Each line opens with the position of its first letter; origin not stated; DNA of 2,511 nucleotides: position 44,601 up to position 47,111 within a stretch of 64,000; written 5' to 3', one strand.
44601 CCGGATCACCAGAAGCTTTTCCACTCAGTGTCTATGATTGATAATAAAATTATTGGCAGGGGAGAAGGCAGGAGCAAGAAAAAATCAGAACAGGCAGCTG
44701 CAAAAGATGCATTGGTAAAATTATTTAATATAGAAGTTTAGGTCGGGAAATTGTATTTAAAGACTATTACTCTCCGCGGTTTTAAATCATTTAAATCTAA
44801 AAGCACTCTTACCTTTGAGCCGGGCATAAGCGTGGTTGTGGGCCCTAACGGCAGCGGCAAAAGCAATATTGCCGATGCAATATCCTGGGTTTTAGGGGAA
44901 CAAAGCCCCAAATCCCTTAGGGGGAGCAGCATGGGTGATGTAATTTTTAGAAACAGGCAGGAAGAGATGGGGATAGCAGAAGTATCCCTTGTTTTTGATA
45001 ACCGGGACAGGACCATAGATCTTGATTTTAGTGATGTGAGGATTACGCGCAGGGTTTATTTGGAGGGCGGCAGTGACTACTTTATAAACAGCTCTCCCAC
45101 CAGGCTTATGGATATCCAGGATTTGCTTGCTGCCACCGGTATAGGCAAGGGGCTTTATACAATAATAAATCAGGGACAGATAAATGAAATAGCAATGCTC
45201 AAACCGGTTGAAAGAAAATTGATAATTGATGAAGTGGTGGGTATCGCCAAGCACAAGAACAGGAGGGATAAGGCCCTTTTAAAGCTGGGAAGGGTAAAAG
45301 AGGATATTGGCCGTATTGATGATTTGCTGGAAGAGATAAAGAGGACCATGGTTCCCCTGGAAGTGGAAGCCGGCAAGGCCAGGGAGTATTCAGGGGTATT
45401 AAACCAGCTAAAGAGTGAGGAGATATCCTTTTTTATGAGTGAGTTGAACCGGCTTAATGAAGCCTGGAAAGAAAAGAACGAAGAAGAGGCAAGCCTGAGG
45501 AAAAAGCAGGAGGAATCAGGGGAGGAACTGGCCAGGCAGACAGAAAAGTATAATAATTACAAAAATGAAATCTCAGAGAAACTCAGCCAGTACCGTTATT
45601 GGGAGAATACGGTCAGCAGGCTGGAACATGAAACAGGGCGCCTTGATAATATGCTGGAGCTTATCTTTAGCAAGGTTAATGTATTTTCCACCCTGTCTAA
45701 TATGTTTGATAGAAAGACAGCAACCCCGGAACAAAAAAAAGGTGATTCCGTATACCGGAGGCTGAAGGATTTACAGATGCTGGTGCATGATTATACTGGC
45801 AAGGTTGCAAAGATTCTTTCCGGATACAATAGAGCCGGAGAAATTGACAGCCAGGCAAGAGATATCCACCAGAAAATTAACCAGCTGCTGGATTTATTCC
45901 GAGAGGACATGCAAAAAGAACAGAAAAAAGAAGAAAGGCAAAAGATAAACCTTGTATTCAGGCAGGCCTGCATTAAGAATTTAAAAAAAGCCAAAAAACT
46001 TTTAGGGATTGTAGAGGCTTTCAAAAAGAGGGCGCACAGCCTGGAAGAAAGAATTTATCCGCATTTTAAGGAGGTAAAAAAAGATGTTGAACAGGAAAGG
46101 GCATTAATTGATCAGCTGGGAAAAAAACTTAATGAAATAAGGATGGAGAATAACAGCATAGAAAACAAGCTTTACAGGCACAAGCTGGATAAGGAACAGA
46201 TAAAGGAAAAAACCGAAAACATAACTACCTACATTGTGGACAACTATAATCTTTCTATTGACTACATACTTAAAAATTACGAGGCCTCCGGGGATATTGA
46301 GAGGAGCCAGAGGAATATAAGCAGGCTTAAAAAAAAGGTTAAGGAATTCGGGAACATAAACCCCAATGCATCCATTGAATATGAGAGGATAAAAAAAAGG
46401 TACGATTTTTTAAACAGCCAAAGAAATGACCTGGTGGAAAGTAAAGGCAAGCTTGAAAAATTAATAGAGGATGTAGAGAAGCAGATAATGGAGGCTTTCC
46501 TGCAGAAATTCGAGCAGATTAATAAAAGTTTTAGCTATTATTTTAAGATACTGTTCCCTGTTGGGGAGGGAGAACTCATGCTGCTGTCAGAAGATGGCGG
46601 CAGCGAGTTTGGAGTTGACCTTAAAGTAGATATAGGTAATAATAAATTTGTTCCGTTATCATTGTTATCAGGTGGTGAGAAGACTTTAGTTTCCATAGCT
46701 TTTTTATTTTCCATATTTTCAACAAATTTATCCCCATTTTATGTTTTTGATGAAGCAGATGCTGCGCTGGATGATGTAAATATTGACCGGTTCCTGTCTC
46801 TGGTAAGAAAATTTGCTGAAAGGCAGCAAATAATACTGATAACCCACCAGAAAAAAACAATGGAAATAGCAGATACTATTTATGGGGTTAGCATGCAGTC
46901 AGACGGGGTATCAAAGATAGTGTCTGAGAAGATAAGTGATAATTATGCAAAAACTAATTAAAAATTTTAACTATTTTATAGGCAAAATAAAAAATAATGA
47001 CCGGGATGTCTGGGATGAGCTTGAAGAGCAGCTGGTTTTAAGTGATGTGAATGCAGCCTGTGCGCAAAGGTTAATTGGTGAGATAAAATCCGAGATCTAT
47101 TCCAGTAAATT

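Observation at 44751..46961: Orthologous smc at the canonical rnc-smc-ftsY position is only 736 aa and appears hingeless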

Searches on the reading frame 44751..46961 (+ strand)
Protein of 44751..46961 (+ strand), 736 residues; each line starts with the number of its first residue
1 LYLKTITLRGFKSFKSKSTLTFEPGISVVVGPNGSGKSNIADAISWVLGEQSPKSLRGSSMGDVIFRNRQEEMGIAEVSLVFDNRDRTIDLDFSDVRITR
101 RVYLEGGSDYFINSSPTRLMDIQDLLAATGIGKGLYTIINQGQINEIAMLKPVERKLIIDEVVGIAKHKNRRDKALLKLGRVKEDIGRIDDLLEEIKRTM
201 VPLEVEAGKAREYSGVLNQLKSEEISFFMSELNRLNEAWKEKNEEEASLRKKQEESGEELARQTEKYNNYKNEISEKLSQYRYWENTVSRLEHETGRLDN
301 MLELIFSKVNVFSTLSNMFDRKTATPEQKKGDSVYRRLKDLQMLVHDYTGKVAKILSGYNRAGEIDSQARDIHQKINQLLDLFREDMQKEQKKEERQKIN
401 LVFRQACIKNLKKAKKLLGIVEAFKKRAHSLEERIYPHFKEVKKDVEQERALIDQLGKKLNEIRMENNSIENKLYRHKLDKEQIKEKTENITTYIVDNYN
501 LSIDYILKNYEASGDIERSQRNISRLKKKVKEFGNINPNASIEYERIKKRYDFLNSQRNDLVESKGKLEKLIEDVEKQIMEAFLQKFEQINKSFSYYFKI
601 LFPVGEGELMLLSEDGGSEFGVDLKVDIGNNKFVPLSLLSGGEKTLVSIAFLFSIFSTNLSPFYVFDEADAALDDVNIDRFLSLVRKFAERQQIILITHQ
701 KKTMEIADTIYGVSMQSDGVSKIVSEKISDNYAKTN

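Call 3: search_protein_families(library=pfam, proteins=[window:44751-46961:+], max_evalue=10)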
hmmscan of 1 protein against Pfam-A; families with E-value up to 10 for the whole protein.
window:44751-46961:+ (736 aa): 13 families
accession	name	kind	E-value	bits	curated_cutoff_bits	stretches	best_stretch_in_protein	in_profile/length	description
PF02463.25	SMC_N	-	3.2e-66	223.4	40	1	2-721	1-219/220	RecF/RecN/SMC N terminal domain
PF13476.12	AAA_23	-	1.4e-18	68.7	27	1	6-278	2-197/201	AAA domain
PF13175.12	AAA_15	-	7.1e-12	46.1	32.1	1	1-321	1-274/374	AAA ATPase domain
PF13304.12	AAA_21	-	2.2e-11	44.9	27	2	26-62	1-56/304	AAA domain, putative AbiEii toxin, Type IV TA system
PF13555.12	AAA_29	-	1.7e-05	24.9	27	1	6-48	4-46/61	P-loop containing region of AAA domain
PF11398.14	DUF2813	-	0.0017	18.3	21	2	1-52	1-50/372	Protein of unknown function (DUF2813)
PF04136.21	COG3_N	-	0.0025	18.2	27.9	2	223-295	18-86/147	Conserved oligomeric Golgi complex subunit 3, N-terminal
PF00005.33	ABC_tran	-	0.0044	18.1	25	1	22-63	8-51/137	ABC transporter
PF13514.12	AAA_27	-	0.005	16.9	22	1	1-46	1-48/206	AAA domain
PF06818.20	Fez1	-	0.47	11.3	34.4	1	221-398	8-156/199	Fez1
PF06103.16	DUF948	-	0.98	10.1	37.2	0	409-463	19-70/89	Bacterial protein of unknown function (DUF948)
PF04849.18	HAP1_N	-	8.1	6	33.9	1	254-304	218-268/307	HAP1 N-terminal conserved region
PF09748.14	Med10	-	9.2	6.6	23.3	1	404-447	75-118/119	Transcription factor subunit Med10 of Mediator complex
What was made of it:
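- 44751..46961 (+): smc ortholog, 736 aa, TTG start, hinge-less and short-armed. Pfam SMC_N 2-721 with no SMC_hinge (call 3).
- On Bacterial SMC (Smc of Smc-ScpAB; NCBIfam TIGR02168, Pfam SMC_N plus SMC_hinge): SMC_N 3e-66 (call 3).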

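Call 4: search_protein_families(library=ncbifam, proteins=[window:44751-46961:+], max_evalue=1)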
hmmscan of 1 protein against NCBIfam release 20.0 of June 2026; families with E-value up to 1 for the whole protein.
window:44751-46961:+ (736 aa): 54 families (the best 25 are shown)
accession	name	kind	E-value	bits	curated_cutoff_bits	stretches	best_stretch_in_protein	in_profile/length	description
TIGR02168.1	SMC_prok_B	equivalog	3.3e-187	624.6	567.35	2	2-417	1-419/1181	chromosome segregation protein SMC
TIGR02169.1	SMC_prok_A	equivalog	8.7e-112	374.8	729.4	2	2-280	1-281/1165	chromosome segregation protein SMC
NF003034.1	PRK03918.1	equivalog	3.9e-23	81.4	700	3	1-417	1-402/878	DNA double-strand break repair ATPase Rad50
NF045487.1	ASRP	equivalog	2.7e-19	69.2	300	2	16-492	6-463/593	archaea-specific SMC-related protein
NF002572.0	PRK02224.1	equivalog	4.3e-19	68.3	1087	2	1-453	1-449/888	DNA double-strand break repair ATPase Rad50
NF041035.1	Rad50_Halo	equivalog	5.5e-18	64.7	1000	2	1-447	1-436/883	DNA double-strand break repair ATPase Rad50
NF041034.1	Rad50_Sulf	equivalog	3.6e-14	51.6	1000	2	1-55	1-54/872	DNA double-strand break repair ATPase Rad50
NF002244.0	PRK01156.1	equivalog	4.8e-12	44.8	847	3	1-48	1-47/895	DNA double-strand break repair ATPase Rad50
TIGR04520.1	ECF_ATPase_1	equivalog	4.1e-10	39.5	315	2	637-711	135-207/269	energy-coupling factor transporter ATPase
TIGR00634.1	recN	equivalog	9.6e-10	38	407.85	2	16-381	14-353/563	DNA repair protein RecN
TIGR00611.2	recf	equivalog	1.1e-07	31.3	172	1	3-71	1-65/339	DNA replication/repair protein RecF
TIGR02857.1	CydD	equivalog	1.1e-07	31.2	435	1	639-711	459-527/529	thiol reductant ABC exporter subunit CydD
TIGR04521.1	ECF_ATPase_2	equivalog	1.2e-06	27.9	330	1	639-710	145-215/279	energy-coupling factor transporter ATPase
NF010068.0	PRK13548.1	equivalog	1.4e-06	27.6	261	2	637-699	136-201/261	heme ABC transporter ATP-binding protein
NF010171.0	PRK13652.1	equivalog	1.9e-06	27.2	476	2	638-713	137-211/277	cobalt transporter ATP-binding subunit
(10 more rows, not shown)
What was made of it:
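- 44751..46961 (+): TIGR02168 624.6 bits against a cut-off of 567.35 (call 4).
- On RecN (TIGR00634): 38 bits against a cut-off of 407.85 (call 4).
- On Rad50 / SbcC: Best Rad50 model 81 bits against a cut-off of 700 (call 4).
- Closest known: Canonical bacterial Smc. Same: Passes the equivalog cut-off (call 4).
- Closest known: RecN, Rad50 and SbcC. Different: Far below the family cut-offs (RecN 38/408, Rad50 81/700; call 4).
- TIGR02168 scores 624.6 bits, above the 567.35 cut-off (call 4). The SMC equivalog model is passed (624.6 bits), while RecN scores 38 against a cut-off of 408 and Rad50 81 against 700 (call 4).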

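Call 5: search_solved_structures(query=window:44751-46961:+, max_evalue=0.01, show_alignments=2)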
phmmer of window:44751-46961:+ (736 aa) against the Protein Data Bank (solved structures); distinct sequences matched with E-value up to 0.01: 81 (the best 60 are shown).
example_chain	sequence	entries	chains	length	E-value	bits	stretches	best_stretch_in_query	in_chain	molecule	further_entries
5xg3_A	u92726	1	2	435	4.2e-101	342.7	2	1-213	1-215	Chromosome partition protein Smc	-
3zgx_A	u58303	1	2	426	2.1e-100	340.4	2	1-213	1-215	CHROMOSOME PARTITION PROTEIN SMC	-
5h68_A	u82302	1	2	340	7.9e-84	285.6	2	1-168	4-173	Chromosome partition protein Smc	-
5xei_A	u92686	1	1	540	2.1e-75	257.8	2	2-251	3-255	Chromosome partition protein Smc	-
5xns_A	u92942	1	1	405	1e-71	245.6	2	2-197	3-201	Chromosome partition protein Smc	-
4i99_A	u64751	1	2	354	9.1e-63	216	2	2-176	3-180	Chromosome partition protein Smc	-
1e69_A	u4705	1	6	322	1.7e-60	208.5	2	1-157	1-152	CHROMOSOME SEGREGATION SMC PROTEIN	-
5h66_A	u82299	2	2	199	2e-53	185.2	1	1-196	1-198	Chromosome partition protein Smc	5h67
6qj1_A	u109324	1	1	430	7.2e-39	137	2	6-200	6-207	Structural maintenance of chromosomes protein,Structural maintenance of chromosomes protei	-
5h66_B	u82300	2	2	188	1.2e-38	136.3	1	550-730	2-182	Chromosome partition protein Smc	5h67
6qj0_A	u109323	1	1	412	2.8e-38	135.1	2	6-220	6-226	Structural maintenance of chromosomes protein,Structural maintenance of chromosomes protei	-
1xew_X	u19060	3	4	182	4.9e-37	131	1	2-176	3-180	SMC protein | Chromosome segregation protein smc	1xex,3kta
9f5w_A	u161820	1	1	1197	1.4e-36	129.5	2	1-416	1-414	Structural maintenance of chromosomes protein 2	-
8roh_A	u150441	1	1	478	1.2e-34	123.1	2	1-213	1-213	Structural maintenance of chromosomes protein 3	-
8roj_A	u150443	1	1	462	6.9e-34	120.6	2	1-207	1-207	Structural maintenance of chromosomes protein 3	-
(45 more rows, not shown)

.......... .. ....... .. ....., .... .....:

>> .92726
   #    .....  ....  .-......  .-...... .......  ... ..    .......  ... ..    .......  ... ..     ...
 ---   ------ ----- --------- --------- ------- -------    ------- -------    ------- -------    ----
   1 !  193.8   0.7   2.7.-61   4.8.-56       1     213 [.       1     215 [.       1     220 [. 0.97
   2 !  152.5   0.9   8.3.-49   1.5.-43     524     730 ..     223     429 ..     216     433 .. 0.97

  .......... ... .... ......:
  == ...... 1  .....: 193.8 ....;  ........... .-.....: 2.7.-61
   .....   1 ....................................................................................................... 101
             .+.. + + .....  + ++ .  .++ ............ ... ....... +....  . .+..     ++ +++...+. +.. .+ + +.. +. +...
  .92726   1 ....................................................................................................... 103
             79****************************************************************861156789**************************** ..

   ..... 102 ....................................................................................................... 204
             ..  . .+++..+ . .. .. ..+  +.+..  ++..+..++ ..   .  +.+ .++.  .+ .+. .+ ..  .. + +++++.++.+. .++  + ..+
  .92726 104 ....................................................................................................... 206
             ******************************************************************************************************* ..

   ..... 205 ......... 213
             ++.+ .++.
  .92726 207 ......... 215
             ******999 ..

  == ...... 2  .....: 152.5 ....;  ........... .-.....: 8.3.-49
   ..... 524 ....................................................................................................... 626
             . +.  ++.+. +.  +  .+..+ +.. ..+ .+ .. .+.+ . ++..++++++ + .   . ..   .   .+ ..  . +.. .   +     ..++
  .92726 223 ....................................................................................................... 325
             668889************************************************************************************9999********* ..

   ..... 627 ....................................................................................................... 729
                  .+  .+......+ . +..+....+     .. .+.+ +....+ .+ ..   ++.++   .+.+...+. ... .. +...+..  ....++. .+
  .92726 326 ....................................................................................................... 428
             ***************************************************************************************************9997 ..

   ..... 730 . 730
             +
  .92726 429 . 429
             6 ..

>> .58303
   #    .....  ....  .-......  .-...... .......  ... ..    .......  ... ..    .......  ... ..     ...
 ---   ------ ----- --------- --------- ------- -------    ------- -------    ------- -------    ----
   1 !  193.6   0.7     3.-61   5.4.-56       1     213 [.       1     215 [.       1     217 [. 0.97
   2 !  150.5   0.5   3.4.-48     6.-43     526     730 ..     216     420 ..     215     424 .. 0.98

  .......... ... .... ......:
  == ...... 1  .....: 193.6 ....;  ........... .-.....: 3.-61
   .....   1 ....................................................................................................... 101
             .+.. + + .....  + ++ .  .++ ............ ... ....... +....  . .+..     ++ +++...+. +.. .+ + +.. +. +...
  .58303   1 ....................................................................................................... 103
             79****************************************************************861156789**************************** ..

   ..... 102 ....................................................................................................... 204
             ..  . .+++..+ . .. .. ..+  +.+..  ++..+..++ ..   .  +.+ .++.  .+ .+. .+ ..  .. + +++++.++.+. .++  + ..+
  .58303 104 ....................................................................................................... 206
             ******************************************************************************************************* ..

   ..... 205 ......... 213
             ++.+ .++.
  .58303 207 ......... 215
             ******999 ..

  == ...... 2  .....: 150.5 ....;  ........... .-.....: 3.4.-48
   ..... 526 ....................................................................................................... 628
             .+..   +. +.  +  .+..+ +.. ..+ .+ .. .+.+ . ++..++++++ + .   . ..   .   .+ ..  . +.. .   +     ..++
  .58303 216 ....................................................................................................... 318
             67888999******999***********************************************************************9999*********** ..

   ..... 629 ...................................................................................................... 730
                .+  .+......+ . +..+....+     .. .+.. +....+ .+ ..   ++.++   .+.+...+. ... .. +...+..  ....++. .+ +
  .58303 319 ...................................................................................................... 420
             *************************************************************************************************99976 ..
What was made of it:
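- On Bacterial SMC (Smc of Smc-ScpAB; NCBIfam TIGR02168, Pfam SMC_N plus SMC_hinge): PDB Smc heads 4e-101 (call 5).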
